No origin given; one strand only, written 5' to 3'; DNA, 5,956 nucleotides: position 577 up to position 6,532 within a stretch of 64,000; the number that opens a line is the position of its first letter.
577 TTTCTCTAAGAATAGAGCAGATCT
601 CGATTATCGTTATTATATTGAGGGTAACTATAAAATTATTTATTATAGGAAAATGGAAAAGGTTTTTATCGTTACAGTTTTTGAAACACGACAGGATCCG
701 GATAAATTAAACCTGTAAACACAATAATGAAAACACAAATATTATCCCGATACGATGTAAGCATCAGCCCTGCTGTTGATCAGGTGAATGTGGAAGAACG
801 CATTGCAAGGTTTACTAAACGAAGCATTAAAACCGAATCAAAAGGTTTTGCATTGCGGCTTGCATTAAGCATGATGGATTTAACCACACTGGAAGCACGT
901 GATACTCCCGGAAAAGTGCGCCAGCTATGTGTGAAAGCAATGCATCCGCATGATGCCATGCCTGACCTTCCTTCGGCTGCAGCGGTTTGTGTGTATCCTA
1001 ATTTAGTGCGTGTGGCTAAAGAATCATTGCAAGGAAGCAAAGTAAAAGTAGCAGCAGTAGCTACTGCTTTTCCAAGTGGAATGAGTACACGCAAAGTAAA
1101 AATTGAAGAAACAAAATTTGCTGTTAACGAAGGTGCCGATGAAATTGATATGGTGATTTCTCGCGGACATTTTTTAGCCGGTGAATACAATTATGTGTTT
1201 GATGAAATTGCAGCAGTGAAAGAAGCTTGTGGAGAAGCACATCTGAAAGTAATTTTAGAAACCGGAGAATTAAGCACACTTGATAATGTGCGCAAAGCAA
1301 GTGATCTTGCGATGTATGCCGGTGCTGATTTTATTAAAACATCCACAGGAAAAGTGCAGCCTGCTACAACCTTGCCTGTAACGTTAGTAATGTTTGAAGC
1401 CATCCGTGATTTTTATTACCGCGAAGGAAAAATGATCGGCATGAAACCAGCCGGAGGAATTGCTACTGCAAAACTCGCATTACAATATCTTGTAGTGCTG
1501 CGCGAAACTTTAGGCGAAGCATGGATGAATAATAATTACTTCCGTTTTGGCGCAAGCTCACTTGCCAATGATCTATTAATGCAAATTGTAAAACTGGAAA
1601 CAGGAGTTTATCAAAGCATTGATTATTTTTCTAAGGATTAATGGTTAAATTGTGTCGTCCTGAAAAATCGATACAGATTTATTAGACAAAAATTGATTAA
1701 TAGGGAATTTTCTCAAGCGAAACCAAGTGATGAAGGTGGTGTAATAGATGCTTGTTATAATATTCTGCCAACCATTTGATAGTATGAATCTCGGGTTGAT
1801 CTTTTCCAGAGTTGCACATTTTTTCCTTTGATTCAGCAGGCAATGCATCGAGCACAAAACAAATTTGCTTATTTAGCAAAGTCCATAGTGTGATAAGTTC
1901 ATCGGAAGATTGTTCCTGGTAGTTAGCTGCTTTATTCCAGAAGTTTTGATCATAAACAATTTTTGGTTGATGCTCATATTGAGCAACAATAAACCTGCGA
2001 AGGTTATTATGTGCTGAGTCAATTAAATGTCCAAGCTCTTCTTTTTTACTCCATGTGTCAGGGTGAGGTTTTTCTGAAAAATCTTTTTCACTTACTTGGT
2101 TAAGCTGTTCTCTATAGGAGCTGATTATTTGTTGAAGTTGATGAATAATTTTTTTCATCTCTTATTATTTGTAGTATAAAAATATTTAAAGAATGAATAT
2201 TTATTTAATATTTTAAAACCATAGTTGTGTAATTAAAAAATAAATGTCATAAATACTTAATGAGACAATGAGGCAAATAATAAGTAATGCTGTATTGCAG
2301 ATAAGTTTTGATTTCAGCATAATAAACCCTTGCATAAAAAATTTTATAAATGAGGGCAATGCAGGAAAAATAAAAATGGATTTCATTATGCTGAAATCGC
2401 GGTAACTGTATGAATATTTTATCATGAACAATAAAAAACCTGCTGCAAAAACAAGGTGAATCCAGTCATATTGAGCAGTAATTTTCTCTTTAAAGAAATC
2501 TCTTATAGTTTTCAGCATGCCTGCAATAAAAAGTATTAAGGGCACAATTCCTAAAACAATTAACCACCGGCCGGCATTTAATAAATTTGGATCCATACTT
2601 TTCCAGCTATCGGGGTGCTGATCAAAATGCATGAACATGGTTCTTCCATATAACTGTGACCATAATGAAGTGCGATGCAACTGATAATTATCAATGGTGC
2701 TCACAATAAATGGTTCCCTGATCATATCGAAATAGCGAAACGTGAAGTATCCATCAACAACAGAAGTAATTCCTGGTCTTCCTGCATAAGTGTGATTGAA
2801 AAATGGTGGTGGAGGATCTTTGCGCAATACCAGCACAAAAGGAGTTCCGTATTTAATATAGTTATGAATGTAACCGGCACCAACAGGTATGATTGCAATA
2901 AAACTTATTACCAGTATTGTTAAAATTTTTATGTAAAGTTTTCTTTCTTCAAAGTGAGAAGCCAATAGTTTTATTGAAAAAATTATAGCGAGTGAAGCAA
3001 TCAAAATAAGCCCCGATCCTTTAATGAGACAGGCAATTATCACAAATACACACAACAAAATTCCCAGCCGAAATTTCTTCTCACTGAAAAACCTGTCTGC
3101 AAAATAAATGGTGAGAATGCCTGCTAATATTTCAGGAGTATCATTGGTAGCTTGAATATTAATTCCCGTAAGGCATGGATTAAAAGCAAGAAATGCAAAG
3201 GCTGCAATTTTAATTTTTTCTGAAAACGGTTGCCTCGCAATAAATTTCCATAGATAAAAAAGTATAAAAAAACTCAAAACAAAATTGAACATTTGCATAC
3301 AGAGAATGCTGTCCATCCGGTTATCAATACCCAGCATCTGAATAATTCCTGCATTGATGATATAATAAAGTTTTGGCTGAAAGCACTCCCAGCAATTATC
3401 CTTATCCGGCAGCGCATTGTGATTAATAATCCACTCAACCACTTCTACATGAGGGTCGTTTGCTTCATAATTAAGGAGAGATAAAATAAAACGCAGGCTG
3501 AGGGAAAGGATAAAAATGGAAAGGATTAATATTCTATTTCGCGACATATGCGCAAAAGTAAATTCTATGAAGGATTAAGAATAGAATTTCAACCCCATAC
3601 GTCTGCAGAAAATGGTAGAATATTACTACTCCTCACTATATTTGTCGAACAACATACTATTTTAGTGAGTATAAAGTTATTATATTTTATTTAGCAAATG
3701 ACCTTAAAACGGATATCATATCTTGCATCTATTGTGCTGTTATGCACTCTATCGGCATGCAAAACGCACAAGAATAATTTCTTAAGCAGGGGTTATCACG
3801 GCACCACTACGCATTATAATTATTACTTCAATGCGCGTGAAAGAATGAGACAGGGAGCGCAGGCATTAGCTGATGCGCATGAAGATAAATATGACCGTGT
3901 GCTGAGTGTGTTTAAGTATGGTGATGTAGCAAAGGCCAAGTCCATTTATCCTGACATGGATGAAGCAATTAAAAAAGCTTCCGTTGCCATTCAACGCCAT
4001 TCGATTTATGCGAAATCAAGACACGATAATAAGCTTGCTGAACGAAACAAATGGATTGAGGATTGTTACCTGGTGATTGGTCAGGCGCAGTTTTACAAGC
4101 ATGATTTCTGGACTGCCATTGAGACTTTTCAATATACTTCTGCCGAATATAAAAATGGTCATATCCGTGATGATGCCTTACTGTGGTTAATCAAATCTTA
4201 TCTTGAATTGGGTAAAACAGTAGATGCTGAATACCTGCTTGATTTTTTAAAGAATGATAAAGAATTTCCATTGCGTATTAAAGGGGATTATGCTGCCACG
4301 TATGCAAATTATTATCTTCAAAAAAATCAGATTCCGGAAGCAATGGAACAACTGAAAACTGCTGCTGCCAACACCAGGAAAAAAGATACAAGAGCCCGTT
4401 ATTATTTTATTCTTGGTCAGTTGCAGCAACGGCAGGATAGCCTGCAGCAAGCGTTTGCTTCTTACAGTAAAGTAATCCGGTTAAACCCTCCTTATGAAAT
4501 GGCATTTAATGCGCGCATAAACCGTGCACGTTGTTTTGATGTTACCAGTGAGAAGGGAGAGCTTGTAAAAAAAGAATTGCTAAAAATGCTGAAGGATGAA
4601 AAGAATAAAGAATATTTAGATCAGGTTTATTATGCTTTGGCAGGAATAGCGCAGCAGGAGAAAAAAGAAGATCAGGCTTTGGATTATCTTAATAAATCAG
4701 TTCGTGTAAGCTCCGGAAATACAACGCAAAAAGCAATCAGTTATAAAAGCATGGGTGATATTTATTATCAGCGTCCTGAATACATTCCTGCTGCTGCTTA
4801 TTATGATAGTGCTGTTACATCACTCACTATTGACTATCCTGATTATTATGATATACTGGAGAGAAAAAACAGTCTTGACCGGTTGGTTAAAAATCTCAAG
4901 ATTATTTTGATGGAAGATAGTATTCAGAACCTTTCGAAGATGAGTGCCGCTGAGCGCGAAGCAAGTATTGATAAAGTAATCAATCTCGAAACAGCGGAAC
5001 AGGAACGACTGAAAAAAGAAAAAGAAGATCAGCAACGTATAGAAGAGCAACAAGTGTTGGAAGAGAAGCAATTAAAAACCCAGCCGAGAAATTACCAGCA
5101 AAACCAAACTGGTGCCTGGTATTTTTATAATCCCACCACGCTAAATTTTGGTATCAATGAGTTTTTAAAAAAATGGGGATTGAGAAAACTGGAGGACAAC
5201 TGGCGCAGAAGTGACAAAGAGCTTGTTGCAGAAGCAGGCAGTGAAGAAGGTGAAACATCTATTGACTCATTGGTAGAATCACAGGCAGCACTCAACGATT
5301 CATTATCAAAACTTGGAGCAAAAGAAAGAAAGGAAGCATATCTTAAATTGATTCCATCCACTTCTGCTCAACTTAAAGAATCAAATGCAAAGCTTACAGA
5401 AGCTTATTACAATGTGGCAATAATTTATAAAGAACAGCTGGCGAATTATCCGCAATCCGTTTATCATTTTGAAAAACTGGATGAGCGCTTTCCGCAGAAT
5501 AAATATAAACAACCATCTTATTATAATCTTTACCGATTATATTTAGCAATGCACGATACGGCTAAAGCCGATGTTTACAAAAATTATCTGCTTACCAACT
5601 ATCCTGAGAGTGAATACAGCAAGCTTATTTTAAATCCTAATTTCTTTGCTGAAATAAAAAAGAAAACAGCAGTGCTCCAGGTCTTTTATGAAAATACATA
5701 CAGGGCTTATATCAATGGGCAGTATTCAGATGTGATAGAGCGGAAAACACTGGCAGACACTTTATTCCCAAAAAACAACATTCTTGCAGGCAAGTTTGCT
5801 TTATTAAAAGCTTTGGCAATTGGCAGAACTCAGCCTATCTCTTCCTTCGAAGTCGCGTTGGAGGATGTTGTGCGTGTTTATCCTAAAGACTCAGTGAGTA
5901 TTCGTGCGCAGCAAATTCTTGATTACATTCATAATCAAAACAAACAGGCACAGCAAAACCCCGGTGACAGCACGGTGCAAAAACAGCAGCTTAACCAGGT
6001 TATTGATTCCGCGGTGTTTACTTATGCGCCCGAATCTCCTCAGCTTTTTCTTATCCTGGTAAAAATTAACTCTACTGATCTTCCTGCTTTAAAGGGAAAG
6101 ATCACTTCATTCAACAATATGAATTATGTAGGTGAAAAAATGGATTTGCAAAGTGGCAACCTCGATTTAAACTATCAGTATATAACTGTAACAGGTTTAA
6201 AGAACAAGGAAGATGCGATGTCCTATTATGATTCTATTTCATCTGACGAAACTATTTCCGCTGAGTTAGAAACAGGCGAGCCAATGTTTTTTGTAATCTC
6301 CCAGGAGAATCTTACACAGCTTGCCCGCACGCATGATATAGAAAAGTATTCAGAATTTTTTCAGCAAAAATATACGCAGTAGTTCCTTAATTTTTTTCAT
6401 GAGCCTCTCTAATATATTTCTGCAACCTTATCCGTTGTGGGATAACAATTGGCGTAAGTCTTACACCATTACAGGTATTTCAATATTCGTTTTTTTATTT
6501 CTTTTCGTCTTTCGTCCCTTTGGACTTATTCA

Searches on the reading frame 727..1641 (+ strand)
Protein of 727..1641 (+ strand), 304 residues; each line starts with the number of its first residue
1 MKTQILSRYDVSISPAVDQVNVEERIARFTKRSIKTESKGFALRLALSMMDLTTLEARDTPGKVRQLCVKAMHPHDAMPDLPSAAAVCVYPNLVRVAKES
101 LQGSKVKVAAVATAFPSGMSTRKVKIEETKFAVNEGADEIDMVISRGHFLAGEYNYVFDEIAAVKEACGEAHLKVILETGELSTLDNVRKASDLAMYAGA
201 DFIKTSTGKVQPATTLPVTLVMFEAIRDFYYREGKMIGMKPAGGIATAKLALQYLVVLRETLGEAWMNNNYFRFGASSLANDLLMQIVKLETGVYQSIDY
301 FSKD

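Call 93: search_protein_families(library=pfam, proteins=[window:727-1641:+], max_evalue=0.00001)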
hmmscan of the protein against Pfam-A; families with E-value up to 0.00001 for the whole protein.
window:727-1641:+ (304 aa): 1 family
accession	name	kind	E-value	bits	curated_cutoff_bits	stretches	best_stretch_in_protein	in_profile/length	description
PF01791.15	DeoC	-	5.2e-22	79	23.8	1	47-255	3-208/229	DeoC/LacD family aldolase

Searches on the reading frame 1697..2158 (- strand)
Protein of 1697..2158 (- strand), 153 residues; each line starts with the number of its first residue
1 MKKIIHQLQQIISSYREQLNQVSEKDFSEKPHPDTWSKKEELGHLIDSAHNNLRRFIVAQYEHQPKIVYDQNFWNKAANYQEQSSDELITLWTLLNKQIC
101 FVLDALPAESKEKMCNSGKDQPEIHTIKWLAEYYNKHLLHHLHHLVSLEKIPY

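Call 93: search_protein_families(library=pfam, proteins=[window:1697-2158:-], max_evalue=0.00001)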
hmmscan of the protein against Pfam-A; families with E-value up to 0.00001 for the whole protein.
window:1697-2158:- (153 aa): 1 family
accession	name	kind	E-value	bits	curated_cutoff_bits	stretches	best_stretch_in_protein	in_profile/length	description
PF12867.12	DinB_2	-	1.7e-10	41.8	24.8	1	7-144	1-127/128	DinB superfamily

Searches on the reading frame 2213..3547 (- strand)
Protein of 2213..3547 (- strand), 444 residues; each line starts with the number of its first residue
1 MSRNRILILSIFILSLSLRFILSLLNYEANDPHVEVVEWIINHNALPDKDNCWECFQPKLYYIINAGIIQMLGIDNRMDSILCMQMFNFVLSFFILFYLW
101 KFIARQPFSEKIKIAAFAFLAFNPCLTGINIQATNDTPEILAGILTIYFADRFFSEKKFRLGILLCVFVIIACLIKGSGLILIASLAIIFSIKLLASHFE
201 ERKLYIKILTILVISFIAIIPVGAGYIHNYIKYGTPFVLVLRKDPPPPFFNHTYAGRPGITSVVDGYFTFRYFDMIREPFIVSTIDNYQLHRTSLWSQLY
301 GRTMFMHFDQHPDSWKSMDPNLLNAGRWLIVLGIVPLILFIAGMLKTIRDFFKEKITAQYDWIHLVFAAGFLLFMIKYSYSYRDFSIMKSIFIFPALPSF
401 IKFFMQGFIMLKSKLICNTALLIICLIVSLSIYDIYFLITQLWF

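Call 93: search_protein_families(library=pfam, proteins=[window:2213-3547:-], max_evalue=0.00001)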
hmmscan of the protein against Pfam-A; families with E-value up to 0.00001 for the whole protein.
window:2213-3547:- (444 aa): 1 family
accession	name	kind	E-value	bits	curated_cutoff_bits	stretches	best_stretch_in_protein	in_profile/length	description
PF13231.12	PMT_2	-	1.1e-08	35.9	26.1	1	79-216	19-154/160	Dolichyl-phosphate-mannose-protein mannosyltransferase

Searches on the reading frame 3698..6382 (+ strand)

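Call 93: search_protein_families(library=pfam, proteins=[window:3698-6382:+], max_evalue=0.00001)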
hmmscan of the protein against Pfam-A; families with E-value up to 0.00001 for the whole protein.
window:3698-6382:+ (894 aa): 1 family
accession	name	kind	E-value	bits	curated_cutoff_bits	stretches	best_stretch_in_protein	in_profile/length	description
PF13424.12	TPR_12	-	2.5e-07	31.2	30.1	0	309-373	4-72/77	Tetratricopeptide repeat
